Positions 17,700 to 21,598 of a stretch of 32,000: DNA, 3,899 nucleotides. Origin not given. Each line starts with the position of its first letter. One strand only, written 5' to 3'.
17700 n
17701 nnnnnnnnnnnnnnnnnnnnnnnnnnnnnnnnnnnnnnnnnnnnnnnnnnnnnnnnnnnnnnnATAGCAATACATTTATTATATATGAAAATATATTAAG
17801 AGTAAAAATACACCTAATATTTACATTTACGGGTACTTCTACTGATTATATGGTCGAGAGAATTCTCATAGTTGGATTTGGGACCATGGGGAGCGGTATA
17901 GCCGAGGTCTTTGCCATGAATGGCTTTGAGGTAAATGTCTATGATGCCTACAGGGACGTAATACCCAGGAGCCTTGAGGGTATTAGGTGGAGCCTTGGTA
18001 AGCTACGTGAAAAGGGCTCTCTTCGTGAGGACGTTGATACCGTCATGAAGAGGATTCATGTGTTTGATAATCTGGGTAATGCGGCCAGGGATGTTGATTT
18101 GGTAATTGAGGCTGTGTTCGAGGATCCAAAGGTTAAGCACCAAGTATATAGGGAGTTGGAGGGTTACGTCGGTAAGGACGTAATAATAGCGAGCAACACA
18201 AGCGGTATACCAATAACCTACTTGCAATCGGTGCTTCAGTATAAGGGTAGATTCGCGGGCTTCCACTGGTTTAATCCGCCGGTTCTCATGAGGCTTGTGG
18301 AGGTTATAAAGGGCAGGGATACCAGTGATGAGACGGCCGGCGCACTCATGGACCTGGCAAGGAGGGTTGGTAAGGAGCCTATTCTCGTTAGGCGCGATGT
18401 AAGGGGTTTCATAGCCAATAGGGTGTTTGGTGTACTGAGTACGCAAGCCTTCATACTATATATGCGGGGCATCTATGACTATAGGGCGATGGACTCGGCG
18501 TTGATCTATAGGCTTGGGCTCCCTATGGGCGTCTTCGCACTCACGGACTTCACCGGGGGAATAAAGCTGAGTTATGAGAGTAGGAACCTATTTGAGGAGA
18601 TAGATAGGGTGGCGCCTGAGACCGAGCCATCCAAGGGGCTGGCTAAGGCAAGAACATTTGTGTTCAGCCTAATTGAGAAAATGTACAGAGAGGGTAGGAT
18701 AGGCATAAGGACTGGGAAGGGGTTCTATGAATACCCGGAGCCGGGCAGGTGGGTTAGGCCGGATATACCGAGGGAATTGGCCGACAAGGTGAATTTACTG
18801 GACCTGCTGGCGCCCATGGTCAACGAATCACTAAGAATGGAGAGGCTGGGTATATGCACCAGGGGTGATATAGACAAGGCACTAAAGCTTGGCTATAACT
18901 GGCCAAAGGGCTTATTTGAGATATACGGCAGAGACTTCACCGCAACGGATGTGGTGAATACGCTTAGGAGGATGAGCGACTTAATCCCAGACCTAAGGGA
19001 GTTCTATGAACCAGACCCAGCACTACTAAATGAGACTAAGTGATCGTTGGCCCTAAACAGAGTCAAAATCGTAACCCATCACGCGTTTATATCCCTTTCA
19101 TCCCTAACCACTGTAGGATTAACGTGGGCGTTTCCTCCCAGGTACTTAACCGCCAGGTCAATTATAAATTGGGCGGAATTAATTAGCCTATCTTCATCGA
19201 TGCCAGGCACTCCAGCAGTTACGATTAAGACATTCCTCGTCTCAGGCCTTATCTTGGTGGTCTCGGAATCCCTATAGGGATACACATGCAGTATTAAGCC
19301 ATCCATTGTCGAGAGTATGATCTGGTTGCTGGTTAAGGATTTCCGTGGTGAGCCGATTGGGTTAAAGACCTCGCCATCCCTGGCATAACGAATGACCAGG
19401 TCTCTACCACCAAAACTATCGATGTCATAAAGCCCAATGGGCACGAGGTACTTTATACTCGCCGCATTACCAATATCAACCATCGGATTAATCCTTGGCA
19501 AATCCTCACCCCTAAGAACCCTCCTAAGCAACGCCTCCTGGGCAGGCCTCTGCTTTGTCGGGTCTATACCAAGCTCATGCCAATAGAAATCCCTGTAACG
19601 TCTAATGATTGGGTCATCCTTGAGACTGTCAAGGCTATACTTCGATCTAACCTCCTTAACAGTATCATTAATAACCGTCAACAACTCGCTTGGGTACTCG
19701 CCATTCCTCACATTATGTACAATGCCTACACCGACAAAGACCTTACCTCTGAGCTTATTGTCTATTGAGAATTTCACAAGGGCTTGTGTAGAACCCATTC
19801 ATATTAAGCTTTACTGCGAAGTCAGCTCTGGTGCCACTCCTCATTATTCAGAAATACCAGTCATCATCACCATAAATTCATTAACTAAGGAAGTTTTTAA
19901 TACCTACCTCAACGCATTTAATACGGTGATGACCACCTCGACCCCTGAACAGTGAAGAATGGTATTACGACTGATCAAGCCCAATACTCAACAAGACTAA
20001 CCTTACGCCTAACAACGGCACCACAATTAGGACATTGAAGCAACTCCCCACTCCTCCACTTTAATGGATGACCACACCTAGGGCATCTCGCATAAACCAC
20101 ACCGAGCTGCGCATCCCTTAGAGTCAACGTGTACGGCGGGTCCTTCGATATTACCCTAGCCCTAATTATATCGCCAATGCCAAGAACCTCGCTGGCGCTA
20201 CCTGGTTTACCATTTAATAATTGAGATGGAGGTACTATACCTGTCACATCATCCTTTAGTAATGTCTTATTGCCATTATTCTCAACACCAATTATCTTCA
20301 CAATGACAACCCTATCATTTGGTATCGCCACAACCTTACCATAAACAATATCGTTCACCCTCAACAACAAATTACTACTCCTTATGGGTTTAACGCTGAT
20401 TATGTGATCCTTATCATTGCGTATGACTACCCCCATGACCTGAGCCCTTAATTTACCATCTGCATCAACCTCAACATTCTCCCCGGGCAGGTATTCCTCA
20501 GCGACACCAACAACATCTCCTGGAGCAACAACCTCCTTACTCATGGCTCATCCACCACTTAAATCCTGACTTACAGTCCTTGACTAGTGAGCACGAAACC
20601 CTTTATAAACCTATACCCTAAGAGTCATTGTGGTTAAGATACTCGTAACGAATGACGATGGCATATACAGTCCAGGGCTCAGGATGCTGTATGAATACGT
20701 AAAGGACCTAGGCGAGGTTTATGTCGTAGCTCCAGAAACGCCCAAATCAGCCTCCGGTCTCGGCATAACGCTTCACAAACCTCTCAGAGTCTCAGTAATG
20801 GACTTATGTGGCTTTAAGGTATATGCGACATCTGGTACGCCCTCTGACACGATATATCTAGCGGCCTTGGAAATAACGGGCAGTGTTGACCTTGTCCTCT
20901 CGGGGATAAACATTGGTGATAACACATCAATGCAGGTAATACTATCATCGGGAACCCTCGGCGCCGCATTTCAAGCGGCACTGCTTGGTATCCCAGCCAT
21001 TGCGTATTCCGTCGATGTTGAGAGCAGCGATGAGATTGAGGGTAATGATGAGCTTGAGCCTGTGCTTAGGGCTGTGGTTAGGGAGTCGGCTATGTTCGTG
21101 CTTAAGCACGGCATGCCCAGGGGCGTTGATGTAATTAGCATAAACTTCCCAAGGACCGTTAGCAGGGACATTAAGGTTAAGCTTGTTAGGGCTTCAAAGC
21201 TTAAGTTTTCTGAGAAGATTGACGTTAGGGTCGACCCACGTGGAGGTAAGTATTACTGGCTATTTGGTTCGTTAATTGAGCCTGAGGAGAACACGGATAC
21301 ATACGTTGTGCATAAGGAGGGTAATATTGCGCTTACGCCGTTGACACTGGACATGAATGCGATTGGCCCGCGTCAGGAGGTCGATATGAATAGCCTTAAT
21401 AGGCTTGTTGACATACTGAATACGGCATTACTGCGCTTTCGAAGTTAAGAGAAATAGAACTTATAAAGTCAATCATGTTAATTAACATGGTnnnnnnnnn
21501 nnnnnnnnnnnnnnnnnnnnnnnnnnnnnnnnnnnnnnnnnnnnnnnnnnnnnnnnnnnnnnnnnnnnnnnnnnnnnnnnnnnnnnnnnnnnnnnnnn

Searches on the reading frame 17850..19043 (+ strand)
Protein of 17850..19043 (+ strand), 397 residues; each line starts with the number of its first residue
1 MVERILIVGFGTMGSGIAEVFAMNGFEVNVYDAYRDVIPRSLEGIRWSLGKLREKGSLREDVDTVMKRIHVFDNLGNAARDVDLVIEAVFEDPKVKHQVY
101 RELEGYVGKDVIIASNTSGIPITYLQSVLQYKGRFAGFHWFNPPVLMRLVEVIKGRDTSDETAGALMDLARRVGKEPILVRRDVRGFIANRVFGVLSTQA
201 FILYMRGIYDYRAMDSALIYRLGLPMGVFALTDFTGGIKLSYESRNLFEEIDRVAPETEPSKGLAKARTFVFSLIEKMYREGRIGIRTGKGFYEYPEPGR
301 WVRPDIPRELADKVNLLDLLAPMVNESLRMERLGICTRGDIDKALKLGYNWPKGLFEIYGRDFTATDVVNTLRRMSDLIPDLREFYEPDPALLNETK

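Call 34: search_protein_families(library=pfam, proteins=[window:17850-19043:+], max_evalue=0.001)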
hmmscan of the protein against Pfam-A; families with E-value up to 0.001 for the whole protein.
window:17850-19043:+ (397 aa): 3 families
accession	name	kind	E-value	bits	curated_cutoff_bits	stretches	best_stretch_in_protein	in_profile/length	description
PF02737.24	3HCDH_N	-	3.6e-57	193.6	22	1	5-183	2-179/180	3-hydroxyacyl-CoA dehydrogenase, NAD binding domain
PF00725.27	3HCDH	-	5.9e-22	78.5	22.1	2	186-295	1-97/97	3-hydroxyacyl-CoA dehydrogenase, C-terminal domain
PF03446.21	NAD_binding_2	-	4.6e-05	23.9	21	1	5-118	2-95/161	NAD binding domain of 6-phosphogluconate dehydrogenase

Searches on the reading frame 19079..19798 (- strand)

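Call 34: search_protein_families(library=pfam, proteins=[window:19079-19798:-], max_evalue=0.001)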
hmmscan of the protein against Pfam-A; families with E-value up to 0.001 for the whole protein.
window:19079-19798:- (239 aa): 1 family
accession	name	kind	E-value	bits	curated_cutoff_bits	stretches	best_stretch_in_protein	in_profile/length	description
PF03483.22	B3_4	-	5.5e-26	91.7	29.3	1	72-199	5-129/174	B3/4 domain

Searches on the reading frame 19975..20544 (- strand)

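Call 34: search_protein_families(library=pfam, proteins=[window:19975-20544:-], max_evalue=0.001)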
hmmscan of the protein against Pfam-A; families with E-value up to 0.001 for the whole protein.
window:19975-20544:- (189 aa): 3 families
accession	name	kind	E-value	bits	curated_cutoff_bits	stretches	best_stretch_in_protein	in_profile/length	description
PF14382.12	ECR1_N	-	7.6e-09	35.7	27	1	5-42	1-37/38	Exosome complex exonuclease RRP4 N-terminal region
PF13248.11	Zn_ribbon_3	-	5.4e-06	26.1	27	0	169-180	3-14/26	zinc-ribbon domain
PF25207.1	DUF7837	-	4.7e-05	23.7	27.8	0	170-187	7-24/47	Domain of unknown function (DUF7837)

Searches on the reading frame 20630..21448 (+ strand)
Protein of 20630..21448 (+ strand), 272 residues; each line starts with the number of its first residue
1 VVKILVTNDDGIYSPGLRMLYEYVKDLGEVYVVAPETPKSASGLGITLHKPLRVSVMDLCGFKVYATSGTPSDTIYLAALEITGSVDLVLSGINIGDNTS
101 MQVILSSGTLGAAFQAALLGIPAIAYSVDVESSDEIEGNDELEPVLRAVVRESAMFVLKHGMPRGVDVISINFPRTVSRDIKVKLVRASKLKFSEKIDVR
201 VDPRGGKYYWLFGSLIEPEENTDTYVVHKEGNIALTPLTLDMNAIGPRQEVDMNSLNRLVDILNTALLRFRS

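Call 34: search_protein_families(library=pfam, proteins=[window:20630-21448:+], max_evalue=0.001)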
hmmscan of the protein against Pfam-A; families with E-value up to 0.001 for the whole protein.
window:20630-21448:+ (272 aa): 1 family
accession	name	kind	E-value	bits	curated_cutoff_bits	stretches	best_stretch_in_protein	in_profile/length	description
PF01975.23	SurE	-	2.1e-47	161.8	22.1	1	4-192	1-186/189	Survival protein SurE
